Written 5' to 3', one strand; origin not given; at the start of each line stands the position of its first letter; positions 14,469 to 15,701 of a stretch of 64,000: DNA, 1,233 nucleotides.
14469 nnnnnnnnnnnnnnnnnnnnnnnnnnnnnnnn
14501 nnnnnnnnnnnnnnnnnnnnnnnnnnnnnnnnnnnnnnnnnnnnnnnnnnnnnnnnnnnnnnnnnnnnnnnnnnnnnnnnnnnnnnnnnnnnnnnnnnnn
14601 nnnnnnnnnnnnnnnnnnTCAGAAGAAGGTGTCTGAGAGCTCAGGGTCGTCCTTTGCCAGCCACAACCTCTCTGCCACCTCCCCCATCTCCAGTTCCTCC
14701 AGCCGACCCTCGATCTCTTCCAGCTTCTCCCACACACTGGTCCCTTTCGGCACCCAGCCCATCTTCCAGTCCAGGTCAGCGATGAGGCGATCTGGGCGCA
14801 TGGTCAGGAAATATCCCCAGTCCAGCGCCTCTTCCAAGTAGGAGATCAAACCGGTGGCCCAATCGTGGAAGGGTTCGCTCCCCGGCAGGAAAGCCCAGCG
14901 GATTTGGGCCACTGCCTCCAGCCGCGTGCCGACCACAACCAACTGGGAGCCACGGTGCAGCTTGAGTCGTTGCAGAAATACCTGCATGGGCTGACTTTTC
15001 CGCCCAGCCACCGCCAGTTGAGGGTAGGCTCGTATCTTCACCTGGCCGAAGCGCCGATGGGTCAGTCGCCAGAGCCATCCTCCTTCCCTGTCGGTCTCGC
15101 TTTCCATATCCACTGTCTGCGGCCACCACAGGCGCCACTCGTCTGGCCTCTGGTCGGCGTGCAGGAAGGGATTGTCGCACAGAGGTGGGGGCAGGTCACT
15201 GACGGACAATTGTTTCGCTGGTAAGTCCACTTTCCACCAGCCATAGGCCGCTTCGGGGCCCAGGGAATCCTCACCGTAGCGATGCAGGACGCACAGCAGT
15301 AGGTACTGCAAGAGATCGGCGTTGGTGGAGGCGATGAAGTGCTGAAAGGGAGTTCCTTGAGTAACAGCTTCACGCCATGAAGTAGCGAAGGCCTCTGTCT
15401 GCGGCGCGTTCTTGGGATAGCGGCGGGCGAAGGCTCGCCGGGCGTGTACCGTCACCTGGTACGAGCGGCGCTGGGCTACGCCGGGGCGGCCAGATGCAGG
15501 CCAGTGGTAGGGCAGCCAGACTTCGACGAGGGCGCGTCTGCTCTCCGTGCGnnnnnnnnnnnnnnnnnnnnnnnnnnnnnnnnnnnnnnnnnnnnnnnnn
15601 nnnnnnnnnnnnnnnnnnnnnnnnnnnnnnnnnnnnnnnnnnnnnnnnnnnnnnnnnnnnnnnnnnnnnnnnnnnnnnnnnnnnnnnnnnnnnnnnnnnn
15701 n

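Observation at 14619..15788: Uncharacterised two-TM membrane protein encoded inside the cmr-cas6 operon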

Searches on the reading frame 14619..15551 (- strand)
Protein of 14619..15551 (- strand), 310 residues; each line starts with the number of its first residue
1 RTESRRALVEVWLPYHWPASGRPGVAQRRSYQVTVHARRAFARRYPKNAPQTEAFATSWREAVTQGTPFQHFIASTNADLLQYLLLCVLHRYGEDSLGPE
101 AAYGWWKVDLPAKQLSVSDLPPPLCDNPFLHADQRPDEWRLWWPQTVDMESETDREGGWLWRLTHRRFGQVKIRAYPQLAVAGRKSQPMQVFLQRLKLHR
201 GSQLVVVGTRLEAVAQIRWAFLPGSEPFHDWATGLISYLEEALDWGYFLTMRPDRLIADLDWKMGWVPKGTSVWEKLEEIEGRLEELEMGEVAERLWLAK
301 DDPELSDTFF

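Call 102: predict_structure(alignment_id=A4)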
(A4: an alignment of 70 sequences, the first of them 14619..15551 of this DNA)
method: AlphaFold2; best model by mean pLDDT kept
length: 310 residues; sequences in the alignment: 70
mean_pLDDT: 93.8   pTM: 0.84
mean pLDDT of the five models: 93.8, 93.8, 93.4, 93.4, 91.9
residues with pLDDT >= 90: 262; 70-90: 40; 50-70: 8; < 50: 0
segments of 3 or more residues with pLDDT < 50: none
pLDDT, mean of each block of 10 residues (from residue 1): 93 96 94 97 97 96 97 98 98 98 97 98 98 96 98 96 98 98 97 93 97 97 96 98 97 80 73 83 94 90 70
secondary structure, 60 per line:
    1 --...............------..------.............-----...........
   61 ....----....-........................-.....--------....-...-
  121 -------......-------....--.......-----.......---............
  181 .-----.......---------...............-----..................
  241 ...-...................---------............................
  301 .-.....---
elements in order: E3-17 H32-44 H50-64 H69-72 H74-97 H99-103 E112-115 H128-133 E141-144 E147-153 E159-165 E169-181 H187-193 E203-217 H223-243 H245-263 H273-301 H303-307

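Call 104: fold_search(model_id=the predicted structure, library=pdb)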
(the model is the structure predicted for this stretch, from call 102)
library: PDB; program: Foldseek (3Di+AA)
matches with E <= 10: 517; with E <= 0.001: 0
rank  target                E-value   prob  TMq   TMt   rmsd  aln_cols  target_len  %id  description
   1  3nj0_B                9.5e-02  0.25  0.19  0.27   9.0       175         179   11  X-ray crystal structure of the PYL2-pyrabactin A complex (released 2010-08-18)
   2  3nj0_C                1.0e-01  0.33  0.16  0.24   6.2       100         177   13  X-ray crystal structure of the PYL2-pyrabactin A complex (released 2010-08-18)
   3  4fpw_B                1.0e-01  0.21  0.15  0.22  13.8       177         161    7  Crystal Structure of CalU16 from Micromonospora echinospora. Northeast Structural Genomics Consortium Target MiR12. (released 2012-12-12)
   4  3oji_B                1.1e-01  0.18  0.13  0.19   7.8       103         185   10  X-ray crystal structure of the Py13 -pyrabactin complex (released 2011-08-10)
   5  3otl_B                1.1e-01  0.14  0.15  0.26  13.0       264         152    9  Three-dimensional Structure of the putative uncharacterized protein from Rhizobium leguminosarum at the resolution 1.9 (released 2010-09-22)
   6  7avw_A                1.2e-01  0.41  0.14  0.22   7.4       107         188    7  X-RAY CRYSTAL STRUCTURE OF THE CsPYL1-iSB07-HAB1 TERNARY COMPLEX (released 2023-01-18)
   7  3nmp_A                1.3e-01  0.30  0.15  0.22   7.3       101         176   14  Crystal structure of the abscisic receptor PYL2 mutant A93F in complex with pyrabactin (released 2010-08-25)
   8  8e9b_D                1.4e-01  0.06  0.12  0.12  23.2       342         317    7  Cryo-EM structure of S. pombe Arp2/3 complex in the branch junction (released 2023-02-01)
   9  3kdh_B                1.6e-01  0.18  0.14  0.19   8.0       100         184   12  Structure of ligand-free PYL2 (released 2009-11-10)
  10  3kaz_C                1.8e-01  0.28  0.15  0.22   7.3       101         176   14  Crystal structure of abscisic acid receptor PYL2 (released 2009-12-08)
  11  3kaz_A                1.8e-01  0.23  0.13  0.21   8.8       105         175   10  Crystal structure of abscisic acid receptor PYL2 (released 2009-12-08)
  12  5mmq_B                1.9e-01  0.30  0.16  0.24   6.1       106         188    8  ABA RECEPTOR FROM CITRUS, CSPYL1 (released 2017-08-02)
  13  7mwn_A                1.9e-01  0.28  0.15  0.22   7.2       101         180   11  An engineered PYL2-based WIN 55,212-2 synthetic cannabinoid sensor with a stabilized HAB1 variant (released 2022-06-01)
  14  3nr4_B                1.9e-01  0.20  0.14  0.21   7.7       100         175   15  Pyrabactin-bound PYL2 (released 2010-07-14)
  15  5vgl                  1.9e-01  0.12  0.12  0.19  10.4       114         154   12  Crystal structure of lachrymatory factor synthase from Allium cepa (released 2017-07-26)
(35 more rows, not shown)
